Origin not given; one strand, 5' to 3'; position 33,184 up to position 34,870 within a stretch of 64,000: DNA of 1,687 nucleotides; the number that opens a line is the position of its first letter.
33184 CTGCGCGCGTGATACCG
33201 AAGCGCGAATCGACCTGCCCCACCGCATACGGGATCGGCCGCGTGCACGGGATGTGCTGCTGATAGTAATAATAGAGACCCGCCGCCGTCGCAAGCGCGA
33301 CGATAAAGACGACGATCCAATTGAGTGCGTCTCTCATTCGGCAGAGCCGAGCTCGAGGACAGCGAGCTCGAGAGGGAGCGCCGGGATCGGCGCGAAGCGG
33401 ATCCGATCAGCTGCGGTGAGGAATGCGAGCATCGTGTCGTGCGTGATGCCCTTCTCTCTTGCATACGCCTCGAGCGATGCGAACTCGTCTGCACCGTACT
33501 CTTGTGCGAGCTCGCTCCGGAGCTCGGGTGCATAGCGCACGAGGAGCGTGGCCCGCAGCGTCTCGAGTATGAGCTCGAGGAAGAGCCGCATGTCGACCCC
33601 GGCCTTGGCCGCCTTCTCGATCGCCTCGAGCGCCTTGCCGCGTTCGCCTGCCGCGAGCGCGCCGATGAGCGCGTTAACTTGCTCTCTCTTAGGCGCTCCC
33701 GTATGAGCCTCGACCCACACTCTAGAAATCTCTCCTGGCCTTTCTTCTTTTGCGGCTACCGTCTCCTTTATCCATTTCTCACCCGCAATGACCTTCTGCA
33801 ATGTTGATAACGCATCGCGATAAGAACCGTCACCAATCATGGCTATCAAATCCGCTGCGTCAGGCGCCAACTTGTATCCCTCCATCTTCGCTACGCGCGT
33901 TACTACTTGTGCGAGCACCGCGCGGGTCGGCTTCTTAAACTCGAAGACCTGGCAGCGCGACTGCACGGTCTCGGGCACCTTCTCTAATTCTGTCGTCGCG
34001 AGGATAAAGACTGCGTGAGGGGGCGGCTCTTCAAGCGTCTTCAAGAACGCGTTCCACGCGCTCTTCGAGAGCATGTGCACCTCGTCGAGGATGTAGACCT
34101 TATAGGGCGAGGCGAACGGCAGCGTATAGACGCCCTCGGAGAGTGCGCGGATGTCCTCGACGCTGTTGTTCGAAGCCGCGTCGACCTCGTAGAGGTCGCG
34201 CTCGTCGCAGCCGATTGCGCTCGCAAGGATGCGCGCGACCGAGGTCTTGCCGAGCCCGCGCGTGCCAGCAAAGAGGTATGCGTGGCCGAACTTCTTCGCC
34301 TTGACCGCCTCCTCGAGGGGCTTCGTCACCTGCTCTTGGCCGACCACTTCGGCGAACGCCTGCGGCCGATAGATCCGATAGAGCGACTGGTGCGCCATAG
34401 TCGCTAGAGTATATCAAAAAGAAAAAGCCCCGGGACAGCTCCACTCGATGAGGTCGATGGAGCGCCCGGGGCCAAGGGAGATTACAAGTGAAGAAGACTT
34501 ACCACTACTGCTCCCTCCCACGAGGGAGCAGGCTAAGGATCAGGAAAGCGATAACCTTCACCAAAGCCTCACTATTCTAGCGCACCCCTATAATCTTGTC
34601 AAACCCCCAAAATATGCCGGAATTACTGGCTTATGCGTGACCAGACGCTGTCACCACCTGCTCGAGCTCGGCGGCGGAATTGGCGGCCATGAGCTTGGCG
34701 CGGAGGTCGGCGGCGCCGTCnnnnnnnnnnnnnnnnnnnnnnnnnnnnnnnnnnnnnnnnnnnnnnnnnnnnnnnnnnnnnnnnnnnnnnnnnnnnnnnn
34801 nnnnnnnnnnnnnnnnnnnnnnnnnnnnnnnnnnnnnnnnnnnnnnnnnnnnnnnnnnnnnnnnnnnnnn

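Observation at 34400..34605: Stand-alone promoter to structured RNA to terminator unit immediately upstream of dnaX: candidate small ncRNA in the ffs position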

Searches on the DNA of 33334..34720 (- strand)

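Call 4: search_rna_families(source=window, start=34300, end=34720, threshold=evalue, max_evalue=10, show_alignments=6)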
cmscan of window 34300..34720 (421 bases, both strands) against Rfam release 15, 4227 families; matches with E-value up to 10: 2.
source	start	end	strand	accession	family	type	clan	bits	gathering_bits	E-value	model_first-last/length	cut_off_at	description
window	34420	34483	-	RF02278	Betaproteobacteria_toxic_sRNA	Gene; sRNA;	-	14.7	50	2.3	1-64/64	no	Betaproteobacteria toxic small RNA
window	34304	34321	+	RF01716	PhotoRC-I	Cis-reg;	-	11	45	3.6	28-44/44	no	PhotoRC-I RNA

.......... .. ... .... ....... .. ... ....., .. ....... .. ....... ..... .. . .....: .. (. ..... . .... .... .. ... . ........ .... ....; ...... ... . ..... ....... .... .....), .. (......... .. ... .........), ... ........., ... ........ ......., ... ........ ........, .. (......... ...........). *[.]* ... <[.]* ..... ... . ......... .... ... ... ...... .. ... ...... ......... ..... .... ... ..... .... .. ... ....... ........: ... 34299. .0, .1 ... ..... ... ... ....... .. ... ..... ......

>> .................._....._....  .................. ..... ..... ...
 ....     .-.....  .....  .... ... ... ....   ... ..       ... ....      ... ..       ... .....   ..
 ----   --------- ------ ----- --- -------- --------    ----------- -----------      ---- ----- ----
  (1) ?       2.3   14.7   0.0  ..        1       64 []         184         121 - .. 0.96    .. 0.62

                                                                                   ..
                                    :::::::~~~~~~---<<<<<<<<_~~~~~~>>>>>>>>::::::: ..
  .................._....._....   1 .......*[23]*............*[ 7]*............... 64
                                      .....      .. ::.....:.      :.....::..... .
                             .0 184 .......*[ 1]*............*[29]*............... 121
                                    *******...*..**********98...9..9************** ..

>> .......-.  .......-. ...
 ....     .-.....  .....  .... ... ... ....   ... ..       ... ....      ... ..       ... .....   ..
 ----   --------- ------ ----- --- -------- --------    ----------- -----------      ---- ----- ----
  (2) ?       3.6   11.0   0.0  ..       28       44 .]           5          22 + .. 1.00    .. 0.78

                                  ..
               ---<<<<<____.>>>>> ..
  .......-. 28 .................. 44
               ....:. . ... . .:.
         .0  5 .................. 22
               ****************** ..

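Call 14: search_rna_families(sources=[L003, L005, L008, L011, L013, L014, L015, L022, L024, L055, L056, L058, L059, L062, L063, L064, L065, L069, L070, L074], threshold=gathering)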
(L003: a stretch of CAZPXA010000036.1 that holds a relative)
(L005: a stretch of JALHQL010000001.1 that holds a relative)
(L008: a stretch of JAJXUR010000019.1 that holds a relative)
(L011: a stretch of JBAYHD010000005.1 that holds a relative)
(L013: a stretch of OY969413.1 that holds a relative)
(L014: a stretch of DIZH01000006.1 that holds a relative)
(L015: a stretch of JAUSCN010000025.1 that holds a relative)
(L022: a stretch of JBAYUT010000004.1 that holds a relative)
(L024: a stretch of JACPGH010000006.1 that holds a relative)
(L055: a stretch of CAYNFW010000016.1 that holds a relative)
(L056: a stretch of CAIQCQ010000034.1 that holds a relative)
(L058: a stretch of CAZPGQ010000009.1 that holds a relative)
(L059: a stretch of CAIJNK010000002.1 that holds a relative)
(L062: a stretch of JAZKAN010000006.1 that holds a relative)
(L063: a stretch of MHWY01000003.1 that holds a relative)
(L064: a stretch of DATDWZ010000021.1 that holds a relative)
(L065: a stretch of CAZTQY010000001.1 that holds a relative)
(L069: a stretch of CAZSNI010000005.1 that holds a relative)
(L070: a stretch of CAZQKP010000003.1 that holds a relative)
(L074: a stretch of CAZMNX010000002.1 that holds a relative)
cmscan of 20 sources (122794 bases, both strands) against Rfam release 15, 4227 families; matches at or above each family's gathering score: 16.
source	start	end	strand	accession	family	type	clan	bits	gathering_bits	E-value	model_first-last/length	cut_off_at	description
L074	4653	4723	+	RF00005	tRNA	Gene; tRNA;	CL00001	61.5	29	1.3e-10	1-71/71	no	tRNA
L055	4057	4127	+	RF00005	tRNA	Gene; tRNA;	CL00001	61.1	29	1.6e-10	1-71/71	no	tRNA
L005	4216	4286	+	RF00005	tRNA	Gene; tRNA;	CL00001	60.9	29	1.9e-10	1-71/71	no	tRNA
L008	4146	4216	+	RF00005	tRNA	Gene; tRNA;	CL00001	60.9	29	1.9e-10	1-71/71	no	tRNA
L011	4450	4520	+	RF00005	tRNA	Gene; tRNA;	CL00001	60.9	29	1.9e-10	1-71/71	no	tRNA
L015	4749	4819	+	RF00005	tRNA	Gene; tRNA;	CL00001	60.4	29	2.7e-10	1-71/71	no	tRNA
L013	5585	5657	+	RF00005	tRNA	Gene; tRNA;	CL00001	59.9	29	3.6e-10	1-71/71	no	tRNA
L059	2370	2440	+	RF00005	tRNA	Gene; tRNA;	CL00001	59.9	29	3.6e-10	1-71/71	no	tRNA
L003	2804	2874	+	RF00005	tRNA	Gene; tRNA;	CL00001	59.8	29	3.8e-10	1-71/71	no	tRNA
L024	4908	4978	+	RF00005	tRNA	Gene; tRNA;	CL00001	59.4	29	4.9e-10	1-71/71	no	tRNA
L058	5584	5654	+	RF00005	tRNA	Gene; tRNA;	CL00001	59.4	29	4.9e-10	1-71/71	no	tRNA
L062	4067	4137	+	RF00005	tRNA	Gene; tRNA;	CL00001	59.4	29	4.9e-10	1-71/71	no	tRNA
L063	6524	6594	+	RF00005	tRNA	Gene; tRNA;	CL00001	59.4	29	4.9e-10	1-71/71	no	tRNA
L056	4407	4477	+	RF00005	tRNA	Gene; tRNA;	CL00001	59.1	29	6.1e-10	1-71/71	no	tRNA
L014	4873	4943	+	RF00005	tRNA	Gene; tRNA;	CL00001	58.6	29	8.3e-10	1-71/71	no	tRNA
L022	4877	4947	+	RF00005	tRNA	Gene; tRNA;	CL00001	57.2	29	2e-09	1-71/71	no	tRNA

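Call 17: search_rna_families(sources=[L055, L056, L058, L059, L062, L063, L064, L069, L070, L074], threshold=evalue, max_evalue=5)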
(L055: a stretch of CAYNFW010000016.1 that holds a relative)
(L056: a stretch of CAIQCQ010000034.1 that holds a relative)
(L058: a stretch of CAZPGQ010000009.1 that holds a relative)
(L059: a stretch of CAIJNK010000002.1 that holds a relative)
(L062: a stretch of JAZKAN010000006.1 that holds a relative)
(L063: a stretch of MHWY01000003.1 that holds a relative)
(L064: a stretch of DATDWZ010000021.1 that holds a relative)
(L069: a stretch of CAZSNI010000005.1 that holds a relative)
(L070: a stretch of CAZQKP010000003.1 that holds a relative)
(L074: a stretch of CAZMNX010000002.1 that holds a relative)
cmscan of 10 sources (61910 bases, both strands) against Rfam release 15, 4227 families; matches with E-value up to 5: 12.
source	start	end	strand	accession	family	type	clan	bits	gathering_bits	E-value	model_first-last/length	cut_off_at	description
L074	4653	4723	+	RF00005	tRNA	Gene; tRNA;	CL00001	61.5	29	6.7e-11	1-71/71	no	tRNA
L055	4057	4127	+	RF00005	tRNA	Gene; tRNA;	CL00001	61.1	29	8.3e-11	1-71/71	no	tRNA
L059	2370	2440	+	RF00005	tRNA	Gene; tRNA;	CL00001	59.9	29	1.8e-10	1-71/71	no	tRNA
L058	5584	5654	+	RF00005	tRNA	Gene; tRNA;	CL00001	59.4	29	2.5e-10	1-71/71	no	tRNA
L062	4067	4137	+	RF00005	tRNA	Gene; tRNA;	CL00001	59.4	29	2.5e-10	1-71/71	no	tRNA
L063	6524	6594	+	RF00005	tRNA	Gene; tRNA;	CL00001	59.4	29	2.5e-10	1-71/71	no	tRNA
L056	4407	4477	+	RF00005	tRNA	Gene; tRNA;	CL00001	59.1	29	3.1e-10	1-71/71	no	tRNA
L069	5226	5298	+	RF02064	STnc370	Gene; sRNA;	-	30.1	54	5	1-71/71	no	Enterobacterial sRNA STnc370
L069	5215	5295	-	RF02900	AaHKsRNA82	Gene; sRNA;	-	28.6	51.4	2.7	1-81/81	no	Aggregatibacter sRNA 82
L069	5215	5313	+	RF02621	BSnc120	Gene; sRNA;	-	24.4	114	0.36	1-88/88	no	Brucella sRNA 120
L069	1288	1368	-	RF01170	snoU61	Gene; snRNA; snoRNA; CD-box;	CL00067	22.4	55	2.3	1-84/84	no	Small nucleolar RNA U61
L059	822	894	+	RF00218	SNORD46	Gene; snRNA; snoRNA; CD-box;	CL00061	21.9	40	3.1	1-104/104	no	Small nucleolar RNA SNORD46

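Call 35: build_rna_model(alignment_id=A3, structure=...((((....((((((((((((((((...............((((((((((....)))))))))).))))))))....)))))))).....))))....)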
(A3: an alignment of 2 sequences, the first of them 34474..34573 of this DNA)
Model R1 built from alignment A3 (2 sequences, 100 columns); structure: as given.
model positions 100; base pairs 30; branch points 0; effective number of sequences 0.73; information 0.59 bits per position. Calibrated on 0.2 Mb of random sequence (short: E-values are rough).
structure used (alignment columns):
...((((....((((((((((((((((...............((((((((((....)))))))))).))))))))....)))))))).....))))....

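Call 37: search_with_rna_model(model_id=R1, sources=[window, L001, L002, L003, L004, L005, L006, L007, L008, L009, L010, L011, L012, L013, L014, L015, L016, L017, L018, L019, L020, L021, L022, L023, L024, L025, L026, L027, L028, L029, L030, L031, L032, L033, L034, L035, L036, L037, L038, L039, L040, L041, L042, L043, L044, L045, L046, L047, L048, L049, L050, L051, L052, L053, L054, L055, L056, L057, L058, L059, L060, L061, L062, L063, L064, L065, L066, L067, L068, L069, L070, L071, L072, L073, L074, L075, L076, L077, L078, L079, L080, L083, L084, L085, L086, L087, L088, L089, L090, L091, L092, L093, L094, L095, L096, L097, L098, L099, L100], max_evalue=10)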
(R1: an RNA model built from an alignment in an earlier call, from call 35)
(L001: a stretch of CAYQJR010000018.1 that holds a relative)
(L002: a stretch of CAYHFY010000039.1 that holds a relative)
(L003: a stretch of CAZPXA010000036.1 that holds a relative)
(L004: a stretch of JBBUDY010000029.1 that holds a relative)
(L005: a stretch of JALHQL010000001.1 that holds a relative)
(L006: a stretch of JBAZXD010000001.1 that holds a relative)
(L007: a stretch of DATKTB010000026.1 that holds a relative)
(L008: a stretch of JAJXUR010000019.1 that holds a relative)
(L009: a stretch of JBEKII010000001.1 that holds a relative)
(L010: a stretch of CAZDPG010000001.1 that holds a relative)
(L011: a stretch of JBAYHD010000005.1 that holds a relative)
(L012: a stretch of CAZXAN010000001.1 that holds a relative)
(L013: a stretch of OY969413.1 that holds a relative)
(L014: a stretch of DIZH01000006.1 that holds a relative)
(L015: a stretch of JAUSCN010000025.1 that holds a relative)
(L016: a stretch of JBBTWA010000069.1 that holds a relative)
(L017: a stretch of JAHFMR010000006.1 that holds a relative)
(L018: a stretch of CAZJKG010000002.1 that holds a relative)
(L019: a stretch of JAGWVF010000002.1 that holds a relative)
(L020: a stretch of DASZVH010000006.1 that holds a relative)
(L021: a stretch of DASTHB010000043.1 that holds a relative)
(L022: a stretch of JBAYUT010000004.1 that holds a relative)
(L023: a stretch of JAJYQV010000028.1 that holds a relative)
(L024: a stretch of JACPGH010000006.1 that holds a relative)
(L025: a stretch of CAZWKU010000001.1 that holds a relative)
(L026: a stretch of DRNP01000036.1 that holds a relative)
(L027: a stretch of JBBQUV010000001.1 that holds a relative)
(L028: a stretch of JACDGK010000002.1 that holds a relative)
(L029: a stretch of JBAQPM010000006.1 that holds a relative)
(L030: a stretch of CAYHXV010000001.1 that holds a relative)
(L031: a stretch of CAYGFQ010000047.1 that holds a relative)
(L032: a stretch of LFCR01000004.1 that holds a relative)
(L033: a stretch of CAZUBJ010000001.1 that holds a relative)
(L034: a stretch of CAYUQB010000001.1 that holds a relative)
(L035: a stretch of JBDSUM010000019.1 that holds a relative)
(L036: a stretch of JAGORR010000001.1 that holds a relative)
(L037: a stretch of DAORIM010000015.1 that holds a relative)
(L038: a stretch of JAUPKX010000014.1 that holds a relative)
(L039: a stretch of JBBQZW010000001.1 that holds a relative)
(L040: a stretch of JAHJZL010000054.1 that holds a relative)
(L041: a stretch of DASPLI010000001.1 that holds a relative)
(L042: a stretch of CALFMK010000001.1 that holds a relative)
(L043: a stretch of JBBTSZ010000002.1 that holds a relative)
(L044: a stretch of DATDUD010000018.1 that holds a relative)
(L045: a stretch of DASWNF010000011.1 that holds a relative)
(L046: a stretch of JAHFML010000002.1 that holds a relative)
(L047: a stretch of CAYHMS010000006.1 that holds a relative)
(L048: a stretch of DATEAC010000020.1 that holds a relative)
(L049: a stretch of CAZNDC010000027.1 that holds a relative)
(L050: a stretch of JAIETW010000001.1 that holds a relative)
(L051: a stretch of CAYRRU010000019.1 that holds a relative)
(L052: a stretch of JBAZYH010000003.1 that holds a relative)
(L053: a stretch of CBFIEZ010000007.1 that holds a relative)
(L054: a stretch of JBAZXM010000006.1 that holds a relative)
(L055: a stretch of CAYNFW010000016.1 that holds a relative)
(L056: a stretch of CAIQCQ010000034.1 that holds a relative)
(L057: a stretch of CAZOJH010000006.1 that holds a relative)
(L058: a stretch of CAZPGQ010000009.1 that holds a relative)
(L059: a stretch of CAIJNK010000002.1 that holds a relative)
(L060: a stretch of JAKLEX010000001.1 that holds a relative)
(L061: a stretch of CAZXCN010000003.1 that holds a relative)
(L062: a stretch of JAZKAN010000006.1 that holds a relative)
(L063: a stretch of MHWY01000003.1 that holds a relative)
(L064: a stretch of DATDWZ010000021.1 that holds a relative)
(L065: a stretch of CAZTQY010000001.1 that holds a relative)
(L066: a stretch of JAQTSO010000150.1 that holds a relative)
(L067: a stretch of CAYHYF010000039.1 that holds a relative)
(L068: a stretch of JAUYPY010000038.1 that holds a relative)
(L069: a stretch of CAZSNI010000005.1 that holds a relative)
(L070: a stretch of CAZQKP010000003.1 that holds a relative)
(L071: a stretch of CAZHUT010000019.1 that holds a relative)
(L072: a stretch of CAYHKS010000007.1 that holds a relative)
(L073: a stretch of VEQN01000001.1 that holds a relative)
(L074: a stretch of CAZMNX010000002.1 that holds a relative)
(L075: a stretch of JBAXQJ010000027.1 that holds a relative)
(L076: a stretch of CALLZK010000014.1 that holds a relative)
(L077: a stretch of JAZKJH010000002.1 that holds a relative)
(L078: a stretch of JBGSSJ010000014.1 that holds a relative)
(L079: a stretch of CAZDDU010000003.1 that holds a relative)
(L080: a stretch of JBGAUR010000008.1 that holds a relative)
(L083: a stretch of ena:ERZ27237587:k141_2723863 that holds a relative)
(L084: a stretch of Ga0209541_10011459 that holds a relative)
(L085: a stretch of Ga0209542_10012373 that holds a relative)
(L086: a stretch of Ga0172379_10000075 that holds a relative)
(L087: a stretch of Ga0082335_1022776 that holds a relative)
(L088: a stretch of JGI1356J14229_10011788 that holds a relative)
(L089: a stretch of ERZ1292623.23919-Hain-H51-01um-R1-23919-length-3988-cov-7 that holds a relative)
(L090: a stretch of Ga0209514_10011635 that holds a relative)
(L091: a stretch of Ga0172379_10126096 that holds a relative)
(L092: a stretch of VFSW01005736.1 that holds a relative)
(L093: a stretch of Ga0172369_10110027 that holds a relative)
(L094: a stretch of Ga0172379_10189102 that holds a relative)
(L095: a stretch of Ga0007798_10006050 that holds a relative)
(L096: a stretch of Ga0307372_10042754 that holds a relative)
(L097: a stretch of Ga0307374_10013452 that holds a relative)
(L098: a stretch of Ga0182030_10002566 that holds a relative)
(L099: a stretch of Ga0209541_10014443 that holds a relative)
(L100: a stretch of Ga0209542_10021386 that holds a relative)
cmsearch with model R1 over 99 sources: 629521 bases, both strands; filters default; matches with E-value up to 10: 3.
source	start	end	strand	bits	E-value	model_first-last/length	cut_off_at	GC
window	34474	34573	-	127.4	4.6e-34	1-100/100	no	0.5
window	34508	34531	+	14.5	1.4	43-66/100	no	0.71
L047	3086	3186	-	13.9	2.2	1-100/100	no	0.67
